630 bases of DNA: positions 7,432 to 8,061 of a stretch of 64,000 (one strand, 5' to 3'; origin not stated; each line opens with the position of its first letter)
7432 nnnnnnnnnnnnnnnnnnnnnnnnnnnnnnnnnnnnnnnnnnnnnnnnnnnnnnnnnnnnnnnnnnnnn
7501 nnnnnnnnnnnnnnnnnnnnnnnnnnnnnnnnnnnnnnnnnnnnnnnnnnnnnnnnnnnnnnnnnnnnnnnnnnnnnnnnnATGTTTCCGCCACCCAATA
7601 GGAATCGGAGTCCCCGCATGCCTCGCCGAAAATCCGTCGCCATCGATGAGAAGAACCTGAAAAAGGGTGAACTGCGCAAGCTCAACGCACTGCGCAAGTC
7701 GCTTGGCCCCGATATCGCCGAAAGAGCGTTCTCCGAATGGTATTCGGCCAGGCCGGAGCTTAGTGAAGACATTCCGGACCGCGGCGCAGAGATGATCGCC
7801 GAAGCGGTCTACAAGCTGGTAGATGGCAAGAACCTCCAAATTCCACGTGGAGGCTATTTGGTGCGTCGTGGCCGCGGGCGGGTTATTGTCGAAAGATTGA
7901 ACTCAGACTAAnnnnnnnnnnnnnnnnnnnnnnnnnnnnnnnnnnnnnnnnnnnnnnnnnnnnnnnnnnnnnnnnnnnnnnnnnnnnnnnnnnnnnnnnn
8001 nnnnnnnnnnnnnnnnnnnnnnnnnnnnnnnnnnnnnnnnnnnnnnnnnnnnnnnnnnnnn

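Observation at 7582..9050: Small basic protein + DUF3800-like protein pair adjacent to Qat – candidate uncharacterised defence/accessory module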

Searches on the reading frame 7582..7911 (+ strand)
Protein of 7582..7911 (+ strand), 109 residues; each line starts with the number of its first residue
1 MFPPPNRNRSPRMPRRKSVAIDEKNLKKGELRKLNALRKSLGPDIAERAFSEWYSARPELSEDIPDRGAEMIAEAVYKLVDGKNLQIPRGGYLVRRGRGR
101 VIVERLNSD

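Call 3: search_protein_families(library=pfam, proteins=[window:7582-7911:+], max_evalue=0.1)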
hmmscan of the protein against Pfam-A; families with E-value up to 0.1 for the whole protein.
window:7582-7911:+ (109 aa): 0 families

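Call 4: search_protein_families(library=padloc, proteins=[window:7582-7911:+], max_evalue=0.1)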
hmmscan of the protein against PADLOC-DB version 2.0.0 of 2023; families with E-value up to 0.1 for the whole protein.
window:7582-7911:+ (109 aa): 1 family
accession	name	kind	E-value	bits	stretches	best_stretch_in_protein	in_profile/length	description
PDLC00271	PtuA1|PtuA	-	0.02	12.4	1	15-79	145-217/421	AAA ATPase domain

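Call 8: search_protein_families(library=ncbifam, proteins=[window:7582-7911:+], max_evalue=0.1)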
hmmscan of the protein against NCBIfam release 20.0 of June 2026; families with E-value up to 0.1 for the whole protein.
window:7582-7911:+ (109 aa): 0 families

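Call 9: search_protein_families(library=phrogs, proteins=[window:7582-7911:+], max_evalue=0.1)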
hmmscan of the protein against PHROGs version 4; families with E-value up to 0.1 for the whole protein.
window:7582-7911:+ (109 aa): 0 families

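Call 11: find_homologous_proteins(query=window:7582-7911:+, max_evalue=0.01)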
Query window:7582-7911:+ (109 aa): 1751 proteins with E <= 0.01 among 1763 candidates; the best 120 are listed.
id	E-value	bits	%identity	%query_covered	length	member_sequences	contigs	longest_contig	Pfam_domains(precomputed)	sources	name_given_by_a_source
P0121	5.1e-55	202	100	89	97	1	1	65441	-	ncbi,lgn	ncbi:MAG: hypothetical protein RIM84_09390 [Alphaproteobacteria bacterium]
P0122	1.6e-43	165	77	89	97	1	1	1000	-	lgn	-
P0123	1.6e-40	156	80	85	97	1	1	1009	-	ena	-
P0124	8.3e-40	153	76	89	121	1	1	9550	-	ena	-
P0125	1.4e-36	143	75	85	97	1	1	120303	-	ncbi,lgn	ncbi:MAG: hypothetical protein RIM84_18575 [Alphaproteobacteria bacterium]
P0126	6.2e-36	141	71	89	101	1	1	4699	-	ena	-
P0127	1.4e-34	136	73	85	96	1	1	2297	-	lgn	-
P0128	1.7e-34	136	72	85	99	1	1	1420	-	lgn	-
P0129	8.1e-34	134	71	85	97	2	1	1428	-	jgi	jgi:hypothetical protein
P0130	6.8e-32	128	64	89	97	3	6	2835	-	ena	-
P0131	9.8e-32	127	63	89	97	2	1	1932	-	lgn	-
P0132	3.3e-31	126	67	84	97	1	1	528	-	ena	-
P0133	3.9e-31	125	63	90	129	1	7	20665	-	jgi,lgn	jgi:hypothetical protein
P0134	7.6e-31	124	66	85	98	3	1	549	-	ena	-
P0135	1.7e-30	123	63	89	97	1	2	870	-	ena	-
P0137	1.4e-29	120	64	82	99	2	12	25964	-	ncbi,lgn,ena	-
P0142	1.1e-27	114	60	88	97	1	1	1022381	-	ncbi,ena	-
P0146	5.3e-27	112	60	84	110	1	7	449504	-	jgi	jgi:hypothetical protein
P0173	4.0e-26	109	62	85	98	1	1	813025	-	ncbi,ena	-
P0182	6.2e-26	109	62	85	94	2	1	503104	-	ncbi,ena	-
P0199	1.6e-25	107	60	85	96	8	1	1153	-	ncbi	-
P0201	1.7e-25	107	56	89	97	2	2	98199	-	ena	-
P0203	1.7e-25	107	56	89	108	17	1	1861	-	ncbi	-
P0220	3.3e-25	106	58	89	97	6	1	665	-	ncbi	-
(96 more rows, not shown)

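Call 16: find_encoding_contigs(protein=P0125, flank=6000, max_places=3)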
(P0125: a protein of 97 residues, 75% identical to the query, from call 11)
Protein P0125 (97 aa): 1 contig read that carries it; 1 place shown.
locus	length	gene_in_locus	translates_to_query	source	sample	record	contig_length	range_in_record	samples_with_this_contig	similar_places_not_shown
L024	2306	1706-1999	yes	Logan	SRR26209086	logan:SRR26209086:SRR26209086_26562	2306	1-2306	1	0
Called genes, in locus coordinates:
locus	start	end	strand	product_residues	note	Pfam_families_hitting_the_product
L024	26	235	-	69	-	-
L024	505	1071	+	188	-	PF00239:Resolvase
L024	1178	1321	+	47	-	-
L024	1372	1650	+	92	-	-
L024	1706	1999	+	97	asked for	-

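Call 17: find_encoding_contigs(protein=P0142, flank=6000, max_places=3)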
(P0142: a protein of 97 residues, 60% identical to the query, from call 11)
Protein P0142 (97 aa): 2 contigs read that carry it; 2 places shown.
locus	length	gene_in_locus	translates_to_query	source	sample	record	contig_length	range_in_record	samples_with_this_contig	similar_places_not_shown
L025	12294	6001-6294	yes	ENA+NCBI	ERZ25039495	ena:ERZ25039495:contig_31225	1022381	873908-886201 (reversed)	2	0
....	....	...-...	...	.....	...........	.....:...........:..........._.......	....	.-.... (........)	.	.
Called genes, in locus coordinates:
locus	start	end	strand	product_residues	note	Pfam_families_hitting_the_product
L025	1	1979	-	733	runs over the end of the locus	PF17152:CHASE8, PF00512:HisKA (weak), PF02518:HATPase_c, PF00072:Response_reg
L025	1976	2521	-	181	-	PF13689:DUF4154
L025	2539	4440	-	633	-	PF07715:Plug, PF00593:TonB_dep_Rec_b-barrel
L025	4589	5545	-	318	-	PF01488:Shikimate_DH, PF02826:2-Hacid_dh_C (weak), PF03446:NAD_binding_2, PF03807:F420_oxidored (weak), PF14833:NAD_binding_11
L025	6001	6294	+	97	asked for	-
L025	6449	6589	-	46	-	-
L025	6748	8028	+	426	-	PF00355:Rieske, PF19301:LigXa_C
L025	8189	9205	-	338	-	PF03480:DctP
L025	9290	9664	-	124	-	PF00072:Response_reg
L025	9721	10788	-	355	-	PF09898:DUF2125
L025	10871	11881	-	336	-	PF02900:LigB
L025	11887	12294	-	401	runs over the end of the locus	PF00355:Rieske, PF19301:LigXa_C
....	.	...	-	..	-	?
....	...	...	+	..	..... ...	-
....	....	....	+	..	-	?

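Call 18: find_encoding_contigs(protein=P0173, flank=6000, max_places=3)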
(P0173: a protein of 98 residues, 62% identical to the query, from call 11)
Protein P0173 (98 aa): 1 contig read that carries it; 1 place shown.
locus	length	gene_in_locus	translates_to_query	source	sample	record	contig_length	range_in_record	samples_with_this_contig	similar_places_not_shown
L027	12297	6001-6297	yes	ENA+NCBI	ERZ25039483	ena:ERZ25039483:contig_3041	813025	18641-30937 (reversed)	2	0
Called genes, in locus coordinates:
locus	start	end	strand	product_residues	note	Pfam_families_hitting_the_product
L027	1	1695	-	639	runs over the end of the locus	PF00512:HisKA (weak), PF02518:HATPase_c, PF00072:Response_reg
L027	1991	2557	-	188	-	PF13689:DUF4154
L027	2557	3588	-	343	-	PF00593:TonB_dep_Rec_b-barrel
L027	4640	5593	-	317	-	PF01488:Shikimate_DH, PF02826:2-Hacid_dh_C (weak), PF03446:NAD_binding_2, PF03807:F420_oxidored (weak), PF14833:NAD_binding_11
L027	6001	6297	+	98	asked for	-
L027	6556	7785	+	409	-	PF00355:Rieske, PF19301:LigXa_C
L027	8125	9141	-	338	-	PF03480:DctP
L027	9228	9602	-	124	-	PF00072:Response_reg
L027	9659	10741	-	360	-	PF09898:DUF2125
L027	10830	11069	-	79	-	-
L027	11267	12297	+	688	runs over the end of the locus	PF10593:Z1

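Call 21: search_dna_similar(query=window:7618-7908:+, collection=plasmids, mode=protein, max_rows=30)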
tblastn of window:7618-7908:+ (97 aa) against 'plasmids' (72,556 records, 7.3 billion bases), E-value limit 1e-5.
No match.

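Call 40: predict_structure(alignment_id=A3)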
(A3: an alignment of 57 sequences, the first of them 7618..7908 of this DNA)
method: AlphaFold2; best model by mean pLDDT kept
length: 97 residues; sequences in the alignment: 57
mean_pLDDT: 75.2   pTM: 0.39
mean pLDDT of the five models: 75.2, 73.5, 73.0, 71.5, 69.5
residues with pLDDT >= 90: 0; 70-90: 76; 50-70: 16; < 50: 5
segments of 3 or more residues with pLDDT < 50: none
pLDDT, mean of each block of 10 residues (from residue 1): 55 79 86 85 68 71 84 76 78 68
secondary structure, 60 per line:
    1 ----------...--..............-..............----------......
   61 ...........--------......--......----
elements in order: H16-29 H31-44 H55-71 E80-85 E88-93

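Call 41: find_encoding_contigs(protein=P0124, flank=5000, max_places=3)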
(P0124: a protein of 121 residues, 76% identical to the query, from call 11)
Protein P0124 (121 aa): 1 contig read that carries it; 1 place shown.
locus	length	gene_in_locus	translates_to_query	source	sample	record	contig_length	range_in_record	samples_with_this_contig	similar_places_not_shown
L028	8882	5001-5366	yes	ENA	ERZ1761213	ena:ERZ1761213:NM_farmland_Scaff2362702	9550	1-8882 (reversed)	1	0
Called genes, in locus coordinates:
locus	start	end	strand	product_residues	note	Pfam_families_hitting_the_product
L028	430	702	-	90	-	PF10074:RovC_DNA-bd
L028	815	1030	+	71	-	PF13560:HTH_31, PF12844:HTH_19, PF01381:HTH_3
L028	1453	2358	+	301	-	PF08401:ArdcN, PF18818:MPTase-PolyVal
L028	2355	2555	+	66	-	-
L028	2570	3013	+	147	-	PF11171:DUF2958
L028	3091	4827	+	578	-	PF02195:ParB_N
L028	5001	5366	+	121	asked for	-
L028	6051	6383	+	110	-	PF05284:DUF736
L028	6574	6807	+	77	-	PF12728:HTH_17 (weak)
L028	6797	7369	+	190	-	PF10502:Peptidase_S26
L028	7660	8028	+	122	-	-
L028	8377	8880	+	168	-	?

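Call 42: find_encoding_contigs(protein=P0126, flank=5000, max_places=3)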
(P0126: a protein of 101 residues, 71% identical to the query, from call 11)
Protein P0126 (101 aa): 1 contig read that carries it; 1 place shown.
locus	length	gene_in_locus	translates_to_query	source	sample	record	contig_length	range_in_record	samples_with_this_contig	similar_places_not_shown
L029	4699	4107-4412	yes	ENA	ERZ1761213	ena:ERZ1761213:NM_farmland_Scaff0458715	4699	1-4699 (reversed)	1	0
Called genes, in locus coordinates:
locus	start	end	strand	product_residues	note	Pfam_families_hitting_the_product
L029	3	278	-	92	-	?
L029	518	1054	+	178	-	PF13302:Acetyltransf_3, PF00583:Acetyltransf_1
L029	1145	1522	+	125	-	PF01740:STAS, PF13466:STAS_2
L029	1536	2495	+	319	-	PF23023:Anti-Pycsar_Apyc1 (weak), PF12706:Lactamase_B_2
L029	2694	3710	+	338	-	PF00005:ABC_tran, PF13304:AAA_21 (weak)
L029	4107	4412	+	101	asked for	-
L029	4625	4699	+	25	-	?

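Call 43: find_encoding_contigs(protein=P0137, flank=5000, max_places=4)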
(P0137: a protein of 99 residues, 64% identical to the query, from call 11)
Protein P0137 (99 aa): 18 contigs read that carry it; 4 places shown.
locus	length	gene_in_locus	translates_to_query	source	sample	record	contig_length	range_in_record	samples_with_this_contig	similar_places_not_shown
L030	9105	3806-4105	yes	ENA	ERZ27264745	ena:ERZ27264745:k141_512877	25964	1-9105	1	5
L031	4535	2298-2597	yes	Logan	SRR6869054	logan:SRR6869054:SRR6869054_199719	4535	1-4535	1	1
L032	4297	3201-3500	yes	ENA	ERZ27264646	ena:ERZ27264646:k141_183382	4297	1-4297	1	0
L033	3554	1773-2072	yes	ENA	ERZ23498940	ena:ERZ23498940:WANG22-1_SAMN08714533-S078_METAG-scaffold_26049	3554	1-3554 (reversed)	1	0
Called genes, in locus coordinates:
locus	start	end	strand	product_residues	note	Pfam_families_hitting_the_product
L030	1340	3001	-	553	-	PF00239:Resolvase, PF07508:Recombinase, PF13408:Zn_ribbon_recom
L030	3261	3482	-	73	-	-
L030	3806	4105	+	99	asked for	-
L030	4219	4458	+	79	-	-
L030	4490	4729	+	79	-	-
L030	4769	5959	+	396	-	PF00589:Phage_integrase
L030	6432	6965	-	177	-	PF18735:HEPN_RiboL-PSP (faint)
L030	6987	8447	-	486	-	PF13175:AAA_15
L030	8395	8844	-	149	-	PF02463:SMC_N (faint), PF13175:AAA_15, PF13304:AAA_21 (weak)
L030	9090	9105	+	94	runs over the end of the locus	PF05015:HigB-like_toxin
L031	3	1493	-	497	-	?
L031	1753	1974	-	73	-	-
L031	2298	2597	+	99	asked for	-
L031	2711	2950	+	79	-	-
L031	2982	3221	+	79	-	-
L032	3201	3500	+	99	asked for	-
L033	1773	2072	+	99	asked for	-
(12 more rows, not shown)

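Call 53: fold_search(model_id=the predicted structure, library=pdb)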
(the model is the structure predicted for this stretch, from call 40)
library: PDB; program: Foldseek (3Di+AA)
matches with E <= 10: 29; with E <= 0.001: 0
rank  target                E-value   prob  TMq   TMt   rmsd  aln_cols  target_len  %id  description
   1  7xqc_A                1.7e+00  0.13  0.26  0.07  13.5        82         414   18  Crystal structure of N-terminal domain of Rv2908c fused with Maltose Binding Protein (MBP) (released 2023-05-17)
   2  7xqc_C                2.1e+00  0.08  0.22  0.08  12.9        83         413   20  Crystal structure of N-terminal domain of Rv2908c fused with Maltose Binding Protein (MBP) (released 2023-05-17)
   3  6xrw_C                2.2e+00  0.10  0.23  0.24  11.8        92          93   14  Chromosomal ParDE TA system from P. aeruginosa (released 2021-07-28)
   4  6xrw_A                3.0e+00  0.07  0.23  0.24  13.0        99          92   13  Chromosomal ParDE TA system from P. aeruginosa (released 2021-07-28)
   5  8c24_B                3.4e+00  0.11  0.24  0.25   9.9        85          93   12  ParDE1 toxin-antitoxin complex from Mycobacterium tuberculosis (rv1960c-rv1959c) (released 2023-12-20)
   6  9n6c_D                3.6e+00  0.08  0.31  0.11   6.3        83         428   11  Structure of the Retron IA Complex without the HNH Nuclease (released 2025-04-23)
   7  5gha_D                4.1e+00  0.04  0.19  0.09  11.5        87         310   15  Sulfur Transferase TtuA in complex with Sulfur Carrier TtuB (released 2017-05-03)
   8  4pel_A                4.4e+00  0.14  0.27  0.14  10.4        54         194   22  S1C mutant of Penicillin G acylase from Kluyvera citrophila (released 2015-07-22)
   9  8oph_Aa               4.4e+00  0.09  0.25  0.17  12.1        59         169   17  Head-to-tail double ring assembly from truncated PVY coat protein (released 2024-01-24)
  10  9c9t_Z                4.7e+00  0.03  0.14  0.21  26.7        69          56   12  S.c INO80 in complex with S.c 0/40 nucleosome, Class 2 (released 2025-07-16)
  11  8opa_Aa               6.1e+00  0.07  0.25  0.16  12.2        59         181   17  Virus-like Particle based on PVY coat protein with stacked-ring architecture (released 2024-01-24)
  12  7oyc_E1               6.5e+00  0.04  0.17  0.08  19.4        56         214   21  Cryo-EM structure of the Xenopus egg 80S ribosome (released 2022-07-20)
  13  7jtk_K                6.5e+00  0.03  0.21  0.06  16.3        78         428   19  Radial spoke 1 isolated from Chlamydomonas reinhardtii (released 2020-12-16)
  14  9c9s_Z                6.9e+00  0.09  0.19  0.36  24.6        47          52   13  S.c INO80 in complex with S.c 0/40 nucleosome, Class 1 (released 2025-07-16)
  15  7etr_C                6.9e+00  0.03  0.18  0.21  11.5        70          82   21  Crystal structure of SO_1444-SO_1445 complex from Shewanella oneidensis (released 2022-03-23)
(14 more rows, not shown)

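Call 56: search_solved_structures(query=A3, max_evalue=10)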
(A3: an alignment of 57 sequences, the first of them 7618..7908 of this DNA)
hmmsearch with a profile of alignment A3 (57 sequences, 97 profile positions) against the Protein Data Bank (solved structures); distinct sequences matched with E-value up to 10: 2.
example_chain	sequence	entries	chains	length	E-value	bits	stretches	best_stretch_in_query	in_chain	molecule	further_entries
3hyf_A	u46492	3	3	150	0.16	15.5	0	70-91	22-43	Reverse transcriptase/RNaseH | Fusion protein of HIV-1 RNase H p15 with engineered E. coli loop | Gag-Pol polyprotein,Ribonuclease HI,Gag-Pol polyprotein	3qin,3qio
7xis_A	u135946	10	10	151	0.31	14.6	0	70-91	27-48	Reverse Transcriptase RNase H domain | Pol protein,Pol protein,HIV-1 Reverse Transcriptase RNase H active domain | Pol protein,Pol protein,Ribonuclease H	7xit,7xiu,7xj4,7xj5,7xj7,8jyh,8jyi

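Call 67: list_cluster_members(proteins=[P0121, P0125, P0142, P0173, P0182, P0199, P0203, P0220, P0137, P0006])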
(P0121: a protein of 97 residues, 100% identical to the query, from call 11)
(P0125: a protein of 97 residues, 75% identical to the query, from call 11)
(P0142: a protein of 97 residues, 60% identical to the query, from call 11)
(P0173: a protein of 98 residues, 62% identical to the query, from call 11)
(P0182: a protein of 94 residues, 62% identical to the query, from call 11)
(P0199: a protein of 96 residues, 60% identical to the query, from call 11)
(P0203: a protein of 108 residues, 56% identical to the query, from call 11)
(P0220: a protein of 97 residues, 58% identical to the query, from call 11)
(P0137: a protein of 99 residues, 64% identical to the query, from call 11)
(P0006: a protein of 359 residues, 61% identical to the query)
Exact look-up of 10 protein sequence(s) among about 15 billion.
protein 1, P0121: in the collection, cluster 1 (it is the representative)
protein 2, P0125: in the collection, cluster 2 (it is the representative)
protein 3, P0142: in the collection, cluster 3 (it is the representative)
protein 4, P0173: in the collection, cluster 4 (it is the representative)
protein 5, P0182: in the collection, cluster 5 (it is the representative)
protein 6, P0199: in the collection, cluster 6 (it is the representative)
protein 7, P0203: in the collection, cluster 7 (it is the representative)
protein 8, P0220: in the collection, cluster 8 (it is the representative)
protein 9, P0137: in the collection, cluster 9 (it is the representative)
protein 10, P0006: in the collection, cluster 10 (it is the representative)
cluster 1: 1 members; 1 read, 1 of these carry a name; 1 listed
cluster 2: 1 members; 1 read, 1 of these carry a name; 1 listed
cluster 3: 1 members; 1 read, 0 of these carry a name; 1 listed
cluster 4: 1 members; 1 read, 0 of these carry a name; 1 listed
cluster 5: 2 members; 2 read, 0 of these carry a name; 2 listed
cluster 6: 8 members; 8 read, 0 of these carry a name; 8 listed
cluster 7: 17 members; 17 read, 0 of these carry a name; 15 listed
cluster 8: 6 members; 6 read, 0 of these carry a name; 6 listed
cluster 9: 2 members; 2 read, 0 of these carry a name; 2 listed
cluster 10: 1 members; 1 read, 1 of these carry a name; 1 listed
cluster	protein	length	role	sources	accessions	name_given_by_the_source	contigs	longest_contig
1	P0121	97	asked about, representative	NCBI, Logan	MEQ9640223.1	MAG: hypothetical protein RIM84_09390 [Alphaproteobacteria bacterium]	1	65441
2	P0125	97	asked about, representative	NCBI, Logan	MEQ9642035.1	MAG: hypothetical protein RIM84_18575 [Alphaproteobacteria bacterium]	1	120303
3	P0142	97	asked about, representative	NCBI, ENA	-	-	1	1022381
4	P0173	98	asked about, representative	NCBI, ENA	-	-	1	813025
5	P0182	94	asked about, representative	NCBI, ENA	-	-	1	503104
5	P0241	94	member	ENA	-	-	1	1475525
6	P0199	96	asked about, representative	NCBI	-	-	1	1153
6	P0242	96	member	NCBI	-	-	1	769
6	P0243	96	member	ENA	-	-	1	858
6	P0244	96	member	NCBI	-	-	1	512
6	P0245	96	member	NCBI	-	-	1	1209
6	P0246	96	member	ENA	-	-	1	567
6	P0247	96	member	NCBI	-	-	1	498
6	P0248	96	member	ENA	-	-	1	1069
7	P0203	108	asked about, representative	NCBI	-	-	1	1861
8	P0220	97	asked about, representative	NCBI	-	-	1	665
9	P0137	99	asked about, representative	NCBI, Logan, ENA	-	-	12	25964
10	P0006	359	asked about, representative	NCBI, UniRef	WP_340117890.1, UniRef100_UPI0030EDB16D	DUF3800 domain-containing protein [Pelagibius sp. 7325] | DUF3800 domain-containing protein n=1 Tax=Pelagibius sp. 7325 TaxID=3131994 ...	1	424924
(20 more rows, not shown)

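Call 68: find_related_loci(query=A3, collection=metagenome_contigs, flank=5000)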
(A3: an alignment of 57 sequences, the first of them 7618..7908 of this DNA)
Query A3 (97 aa) in metagenome_contigs; peptide patterns used: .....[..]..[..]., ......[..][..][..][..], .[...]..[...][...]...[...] (x = any residue, [..] = any of these).
600 stretches matched a pattern (row limit reached: there are more); 377 encode a relative of the query (tblastn E <= 1e-3); the best 80 are kept; 80 distinct loci.
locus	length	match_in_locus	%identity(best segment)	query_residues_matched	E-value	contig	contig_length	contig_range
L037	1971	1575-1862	58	3-97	7e-32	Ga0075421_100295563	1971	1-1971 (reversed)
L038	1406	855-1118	61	8-95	4e-32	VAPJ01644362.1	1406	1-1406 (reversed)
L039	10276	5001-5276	58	1-92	6e-31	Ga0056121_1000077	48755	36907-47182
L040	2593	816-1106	55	1-97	2e-30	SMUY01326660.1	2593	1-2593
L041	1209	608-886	55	1-93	3e-31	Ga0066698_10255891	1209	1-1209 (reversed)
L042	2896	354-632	56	1-93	3e-30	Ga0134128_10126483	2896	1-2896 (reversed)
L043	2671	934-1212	56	1-93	3e-30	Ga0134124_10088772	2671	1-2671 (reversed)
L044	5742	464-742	54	1-93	2e-30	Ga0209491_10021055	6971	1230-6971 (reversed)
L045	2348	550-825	57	1-92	4e-30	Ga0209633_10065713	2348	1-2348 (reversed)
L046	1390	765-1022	60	8-93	3e-30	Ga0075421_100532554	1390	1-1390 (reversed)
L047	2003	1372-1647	51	1-92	5e-30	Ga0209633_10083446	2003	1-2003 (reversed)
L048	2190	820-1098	58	1-93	1e-29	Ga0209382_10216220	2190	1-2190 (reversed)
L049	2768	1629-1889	57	6-92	1e-29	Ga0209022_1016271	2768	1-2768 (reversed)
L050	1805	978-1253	58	3-93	1e-29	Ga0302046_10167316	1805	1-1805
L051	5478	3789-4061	57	2-91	4e-29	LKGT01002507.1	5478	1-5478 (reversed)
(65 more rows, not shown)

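Call 78: search_protein_families(library=pfam, alignment_id=A3, max_evalue=1)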
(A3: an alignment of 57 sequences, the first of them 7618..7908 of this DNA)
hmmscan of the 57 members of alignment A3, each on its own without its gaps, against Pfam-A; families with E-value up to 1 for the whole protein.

A. member 1, window:7618-7908:+ (97 aa): 2 families
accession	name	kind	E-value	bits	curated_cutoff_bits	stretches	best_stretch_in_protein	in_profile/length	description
PF08765.17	Mor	-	0.12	12.9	24.9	1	46-93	21-68/107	Mor transcription activator family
PF21487.2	Tas3_C-hel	-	0.12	12.6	27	1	60-74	22-36/49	Tas3, C-terminal helical domains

B. families by the number of members that match (of 57 scanned): 11 families
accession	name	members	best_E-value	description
PF18844.6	baeRF_family2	7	0.0058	Bacterial archaeo-eukaryotic release factor family 2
PF01208.23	URO-D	1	0.018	Uroporphyrinogen decarboxylase (URO-D)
PF01340.26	MetJ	1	0.062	Met Apo-repressor, MetJ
PF08765.17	Mor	1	0.12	Mor transcription activator family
PF21487.2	Tas3_C-hel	1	0.12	Tas3, C-terminal helical domains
PF20326.3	DUF6621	1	0.12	Family of unknown function (DUF6621)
PF20974.2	tRNA-synt_1c_C2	1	0.16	tRNA synthetases class I (E and Q), anti-codon binding domain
PF05030.17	SSXT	1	0.16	SSXT protein (N-terminal region)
PF22406.1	DdMyo7_FERM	1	0.19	DdMyo7 FERM domain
PF11220.13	DUF3015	1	0.25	Protein of unknown function (DUF3015)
PF09798.14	LCD1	1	0.36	DNA damage checkpoint protein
